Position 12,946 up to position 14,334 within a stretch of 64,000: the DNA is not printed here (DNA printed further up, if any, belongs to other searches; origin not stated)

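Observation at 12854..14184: MerF-like two-TM protein translationally coupled to a His-rich COG0523 metallochaperone GTPase, outside any mer operon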

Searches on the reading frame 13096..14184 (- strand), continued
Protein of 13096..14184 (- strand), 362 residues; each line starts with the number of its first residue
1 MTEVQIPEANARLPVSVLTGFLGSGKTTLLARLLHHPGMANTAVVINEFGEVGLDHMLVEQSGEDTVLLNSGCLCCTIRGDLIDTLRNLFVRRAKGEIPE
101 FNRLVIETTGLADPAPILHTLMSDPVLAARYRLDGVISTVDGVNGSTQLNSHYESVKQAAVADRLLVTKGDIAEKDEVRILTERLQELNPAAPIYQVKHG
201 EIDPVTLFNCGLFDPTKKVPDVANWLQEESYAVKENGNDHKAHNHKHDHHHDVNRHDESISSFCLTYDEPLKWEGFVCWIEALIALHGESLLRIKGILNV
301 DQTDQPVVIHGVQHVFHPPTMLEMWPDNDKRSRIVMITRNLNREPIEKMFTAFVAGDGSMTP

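Call 24: find_encoding_contigs(protein=P0009, flank=6000, max_places=3)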
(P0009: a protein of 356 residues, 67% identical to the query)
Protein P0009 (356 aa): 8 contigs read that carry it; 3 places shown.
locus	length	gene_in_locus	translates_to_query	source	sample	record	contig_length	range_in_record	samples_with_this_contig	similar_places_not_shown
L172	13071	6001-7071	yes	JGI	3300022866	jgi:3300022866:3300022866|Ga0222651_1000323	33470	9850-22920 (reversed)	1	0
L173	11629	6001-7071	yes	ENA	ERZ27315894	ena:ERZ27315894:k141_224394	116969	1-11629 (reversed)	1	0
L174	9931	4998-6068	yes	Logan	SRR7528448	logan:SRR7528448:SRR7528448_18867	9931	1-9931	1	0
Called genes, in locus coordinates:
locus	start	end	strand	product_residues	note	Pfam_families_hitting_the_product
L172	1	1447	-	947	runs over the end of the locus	PF00133:tRNA-synt_1, PF01406:tRNA-synt_1e (faint), PF01921:tRNA-synt_1f (faint), PF09334:tRNA-synt_1g, PF08264:Anticodon_1, PF06827:zf-FPG_IleRS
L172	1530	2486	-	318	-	PF06574:FAD_syn, PF01687:Flavokinase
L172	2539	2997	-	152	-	PF01575:MaoC_dehydratas, PF13452:FAS1_DH_region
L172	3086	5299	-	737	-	-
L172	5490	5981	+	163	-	PF01475:FUR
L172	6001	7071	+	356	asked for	PF02492:cobW, PF07683:CobW_C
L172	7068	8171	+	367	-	PF00291:PALP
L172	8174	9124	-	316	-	PF00248:Aldo_ket_red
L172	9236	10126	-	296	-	PF02668:TauD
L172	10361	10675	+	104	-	PF00166:Cpn10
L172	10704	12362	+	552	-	PF00118:Cpn60_TCP1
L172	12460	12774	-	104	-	PF03795:YCII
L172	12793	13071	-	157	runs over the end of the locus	PF14588:YjgF_endoribonc, PF01042:Ribonuc_L-PSP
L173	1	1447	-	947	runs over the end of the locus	PF00133:tRNA-synt_1, PF01406:tRNA-synt_1e (faint), PF01921:tRNA-synt_1f (faint), PF09334:tRNA-synt_1g, PF08264:Anticodon_1, PF06827:zf-FPG_IleRS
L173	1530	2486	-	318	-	PF06574:FAD_syn, PF01687:Flavokinase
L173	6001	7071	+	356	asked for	PF02492:cobW, PF07683:CobW_C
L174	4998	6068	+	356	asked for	PF02492:cobW, PF07683:CobW_C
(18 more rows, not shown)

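Call 29: search_protein_families(library=ncbifam, proteins=[L167:5493-6008:+, L169:5493-6008:+, L172:5490-5981:+, L172:7068-8171:+, L167:7080-7325:+, L169:7083-7328:+, L167:6001-7083:+, L172:6001-7071:+], max_evalue=0.001)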
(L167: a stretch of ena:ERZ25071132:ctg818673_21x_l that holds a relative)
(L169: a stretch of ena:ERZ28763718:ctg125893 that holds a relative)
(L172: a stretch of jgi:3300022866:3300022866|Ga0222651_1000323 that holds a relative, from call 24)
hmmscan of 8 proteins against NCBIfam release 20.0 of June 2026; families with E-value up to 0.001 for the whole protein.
L167:5493-6008:+ (171 aa): 6 families
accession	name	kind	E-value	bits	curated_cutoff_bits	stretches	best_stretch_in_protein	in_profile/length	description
NF008646.0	PRK11639.1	equivalog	3.2e-29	101.8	167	1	22-161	10-150/171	zinc uptake transcriptional repressor Zur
NF051891.1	TransRegFurHelico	equivalog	2.1e-08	34.2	200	1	25-159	13-147/148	ferric iron uptake transcriptional regulator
NF047406.1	TransRegPerRTherm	equivalog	3.6e-07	30.5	200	1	35-160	5-128/130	manganese-dependent transcriptional regulator PerR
NF052545.1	TransRegPerRClab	equivalog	1.3e-06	28.4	180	1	33-160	12-137/138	transcriptional regulator PerR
NF051892.1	TransRegFurBacil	equivalog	2.3e-06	27.7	220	1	52-160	36-146/149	ferric iron uptake transcriptional regulator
NF006999.0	PRK09462.1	equivalog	1.3e-05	24.8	146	1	31-157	10-136/148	ferric iron uptake transcriptional regulator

L169:5493-6008:+ (171 aa): 6 families
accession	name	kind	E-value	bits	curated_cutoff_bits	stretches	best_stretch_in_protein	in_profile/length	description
NF008646.0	PRK11639.1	equivalog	2.4e-27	95.7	167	1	21-166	9-155/171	zinc uptake transcriptional repressor Zur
NF051892.1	TransRegFurBacil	equivalog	1.4e-06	28.4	220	1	30-161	13-147/149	ferric iron uptake transcriptional regulator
NF047406.1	TransRegPerRTherm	equivalog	4.3e-06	27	200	1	35-160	5-128/130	manganese-dependent transcriptional regulator PerR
NF051891.1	TransRegFurHelico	equivalog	1.8e-05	24.7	200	1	30-140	19-128/148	ferric iron uptake transcriptional regulator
NF006999.0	PRK09462.1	equivalog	3.5e-05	23.4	146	1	31-157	10-138/148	ferric iron uptake transcriptional regulator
NF052545.1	TransRegPerRClab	equivalog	8.3e-05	22.6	180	1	27-159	6-136/138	transcriptional regulator PerR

L172:5490-5981:+ (163 aa): 7 families
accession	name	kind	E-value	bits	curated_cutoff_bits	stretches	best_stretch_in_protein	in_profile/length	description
NF008646.0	PRK11639.1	equivalog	4.8e-37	127.3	167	1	22-160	10-149/171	zinc uptake transcriptional repressor Zur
NF052545.1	TransRegPerRClab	equivalog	1.5e-12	47.7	180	1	26-160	5-137/138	transcriptional regulator PerR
NF047406.1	TransRegPerRTherm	equivalog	3.9e-10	40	200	1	35-160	5-128/130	manganese-dependent transcriptional regulator PerR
NF051892.1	TransRegFurBacil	equivalog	9.5e-10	38.7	220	1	23-159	6-145/149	ferric iron uptake transcriptional regulator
NF051891.1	TransRegFurHelico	equivalog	7.6e-07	29.1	200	1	18-158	7-146/148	ferric iron uptake transcriptional regulator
NF006999.0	PRK09462.1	equivalog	1.6e-05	24.5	146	1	32-156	11-135/148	ferric iron uptake transcriptional regulator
NF047462.1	FUR_perox_PerRA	exception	0.0006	20.3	200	1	23-95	6-78/142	peroxide-responsive transcriptional repressor PerRA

L172:7068-8171:+ (367 aa): 25 families
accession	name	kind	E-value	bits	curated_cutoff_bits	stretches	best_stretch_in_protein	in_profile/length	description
NF052478.1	CystDsulMYC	equivalog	3.2e-163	543.1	600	1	17-365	1-351/354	L-cysteine desulfhydrase Cds1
NF007989.0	PRK10717.1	equivalog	5.6e-43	147.3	387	1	35-352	14-330/334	cysteine synthase A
TIGR03945.1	PLP_SbnA_fam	equivalog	4.2e-39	134.4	349.95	1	35-344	7-304/304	2,3-diaminopropionate biosynthesis protein SbnA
TIGR01136.1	cysKM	subfamily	1.2e-31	110.2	344.15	1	35-336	7-295/299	cysteine synthase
TIGR01137.1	cysta_beta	equivalog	1.4e-30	106.4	510.25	1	35-352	11-323/457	cystathionine beta-synthase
TIGR01139.1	cysK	equivalog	6.4e-28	97.8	350.95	1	35-336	7-294/298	cysteine synthase A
TIGR01138.1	cysM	equivalog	4.4e-24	85.5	394.2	2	36-218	9-190/290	cysteine synthase B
NF008735.0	PRK11761.1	equivalog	6.6e-24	84.7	413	2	36-217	13-193/296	cysteine synthase CysM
NF053679.1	CysteaSynCapA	equivalog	7.8e-23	80.8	600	1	45-348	28-328/329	cysteate synthase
TIGR02079.1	THD1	equivalog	4.2e-09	35.7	440.55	1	49-231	31-206/410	threonine ammonia-lyase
NF006390.0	PRK08639.1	equivalog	4.6e-09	35.7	421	1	49-231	40-214/418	threonine ammonia-lyase IlvA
NF006094.0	PRK08246.1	subfamily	3.6e-08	33.2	331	1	22-213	13-190/310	serine/threonine dehydratase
NF045641.2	BHydaspDhtseBhcB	equivalog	3e-07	29.9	550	1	43-144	29-127/312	beta-hydroxyaspartate dehydratase BhcB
NF005292.0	PRK06815.1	equivalog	3e-07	29.8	371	1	47-232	34-207/320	threonine/serine dehydratase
NF006455.0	PRK08813.1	equivalog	3.9e-07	29.7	489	1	51-209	50-197/374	threonine dehydratase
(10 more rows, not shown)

L167:7080-7325:+ (81 aa): 1 family
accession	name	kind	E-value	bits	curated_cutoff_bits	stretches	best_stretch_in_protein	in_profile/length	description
NF033565.0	trans_MerF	equivalog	6.8e-19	67.5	50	1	6-63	1-58/59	mercury resistance system transport protein MerF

L169:7083-7328:+ (81 aa): 1 family
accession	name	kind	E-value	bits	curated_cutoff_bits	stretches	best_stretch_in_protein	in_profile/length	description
NF033565.0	trans_MerF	equivalog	1.1e-19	70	50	1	6-63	1-58/59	mercury resistance system transport protein MerF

L167:6001-7083:+ (360 aa): 6 families
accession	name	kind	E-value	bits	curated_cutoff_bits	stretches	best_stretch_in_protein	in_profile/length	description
NF008578.0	PRK11537.1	equivalog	6e-66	222.8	361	1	13-349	4-314/318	GTPase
TIGR02475.1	CobW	equivalog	8.8e-40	136.6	332.1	1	11-346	2-340/342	cobalamin biosynthesis protein CobW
NF038288.1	chaper_GTP_ZigA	equivalog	7.6e-37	127.1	600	1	13-245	1-255/390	zinc metallochaperone GTPase ZigA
NF041053.1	CobW_rel_Se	equivalog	1.1e-09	38.3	180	1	18-187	6-171/195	CobW-related selenoprotein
NF047431.1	hiber_recruit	equivalog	3.5e-06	26.2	375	1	12-177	1-165/402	ribosome hibernation factor-recruiting GTPase MRF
TIGR00073.1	hypB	equivalog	2.4e-05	23.9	121.2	1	18-198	35-196/217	hydrogenase nickel incorporation protein HypB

L172:6001-7071:+ (356 aa): 5 families
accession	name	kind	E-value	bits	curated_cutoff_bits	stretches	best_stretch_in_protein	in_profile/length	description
NF008578.0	PRK11537.1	equivalog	2.9e-66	223.9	361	2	8-204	4-197/318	GTPase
TIGR02475.1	CobW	equivalog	6.4e-41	140.4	332.1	2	6-137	2-133/342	cobalamin biosynthesis protein CobW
NF038288.1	chaper_GTP_ZigA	equivalog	1.5e-31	109.7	600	2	8-145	1-143/390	zinc metallochaperone GTPase ZigA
NF041053.1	CobW_rel_Se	equivalog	2.4e-12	46.9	180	1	13-182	6-171/195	CobW-related selenoprotein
NF047431.1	hiber_recruit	equivalog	3.6e-06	26.2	375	1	7-137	1-141/402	ribosome hibernation factor-recruiting GTPase MRF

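Call 52: find_encoding_contigs(protein=P0010, flank=4000, max_places=2)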
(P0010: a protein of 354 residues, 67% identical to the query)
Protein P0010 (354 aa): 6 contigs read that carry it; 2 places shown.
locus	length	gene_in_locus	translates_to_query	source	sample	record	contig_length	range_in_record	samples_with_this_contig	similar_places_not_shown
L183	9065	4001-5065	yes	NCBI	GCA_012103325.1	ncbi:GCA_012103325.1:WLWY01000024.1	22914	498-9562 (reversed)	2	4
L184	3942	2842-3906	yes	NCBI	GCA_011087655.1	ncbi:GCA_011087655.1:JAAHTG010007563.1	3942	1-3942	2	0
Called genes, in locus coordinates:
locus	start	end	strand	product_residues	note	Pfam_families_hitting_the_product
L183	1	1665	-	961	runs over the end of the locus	PF00133:tRNA-synt_1, PF01406:tRNA-synt_1e (faint), PF01921:tRNA-synt_1f (faint), PF09334:tRNA-synt_1g, PF08264:Anticodon_1, PF06827:zf-FPG_IleRS (weak)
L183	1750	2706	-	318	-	PF06574:FAD_syn, PF01687:Flavokinase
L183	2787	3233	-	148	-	PF01575:MaoC_dehydratas, PF13452:FAS1_DH_region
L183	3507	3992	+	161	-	PF01475:FUR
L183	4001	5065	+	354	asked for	PF02492:cobW, PF07683:CobW_C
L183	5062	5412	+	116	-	-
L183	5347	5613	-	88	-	-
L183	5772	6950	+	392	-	PF00202:Aminotran_3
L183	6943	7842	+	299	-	PF02729:OTCace_N, PF00185:OTCace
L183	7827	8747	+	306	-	PF01430:HSP33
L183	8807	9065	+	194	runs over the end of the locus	-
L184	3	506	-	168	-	?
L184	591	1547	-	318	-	PF06574:FAD_syn, PF01687:Flavokinase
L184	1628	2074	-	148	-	PF01575:MaoC_dehydratas, PF13452:FAS1_DH_region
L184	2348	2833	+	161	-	PF01475:FUR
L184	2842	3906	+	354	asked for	PF02492:cobW, PF07683:CobW_C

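Call 53: find_encoding_contigs(protein=P0043, flank=4000, max_places=2)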
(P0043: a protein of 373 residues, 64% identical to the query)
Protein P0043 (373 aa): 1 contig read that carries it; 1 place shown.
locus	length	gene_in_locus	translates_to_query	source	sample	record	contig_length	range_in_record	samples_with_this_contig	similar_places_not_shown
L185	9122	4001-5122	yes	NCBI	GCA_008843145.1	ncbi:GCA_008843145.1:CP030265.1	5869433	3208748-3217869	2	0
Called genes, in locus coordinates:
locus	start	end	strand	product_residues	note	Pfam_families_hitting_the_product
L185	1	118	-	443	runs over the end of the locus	PF00270:DEAD, PF04851:ResIII, PF00271:Helicase_C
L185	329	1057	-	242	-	PF00106:adh_short, PF08659:KR, PF13460:NAD_binding_10 (weak), PF13561:adh_short_C2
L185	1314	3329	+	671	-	PF05787:PhoX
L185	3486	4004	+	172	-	PF01475:FUR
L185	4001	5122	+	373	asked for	PF02492:cobW, PF07683:CobW_C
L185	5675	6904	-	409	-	PF03600:CitMHS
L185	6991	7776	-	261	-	PF12118:SprA-related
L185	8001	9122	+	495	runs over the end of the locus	PF00270:DEAD, PF00271:Helicase_C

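Call 58: search_solved_structures(query=window:13096-14184:-, max_evalue=0.00001)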
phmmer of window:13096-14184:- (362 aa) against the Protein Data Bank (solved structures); distinct sequences matched with E-value up to 0.00001: 2.
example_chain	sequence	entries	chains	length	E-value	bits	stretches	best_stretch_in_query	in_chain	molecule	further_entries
1nij_A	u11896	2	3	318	1.5e-51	178.6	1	14-213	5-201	Hypothetical protein yjiA | Uncharacterized GTP-binding protein YjiA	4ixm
4ixn_A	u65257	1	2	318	2.6e-49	171.3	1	14-213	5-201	Uncharacterized GTP-binding protein YjiA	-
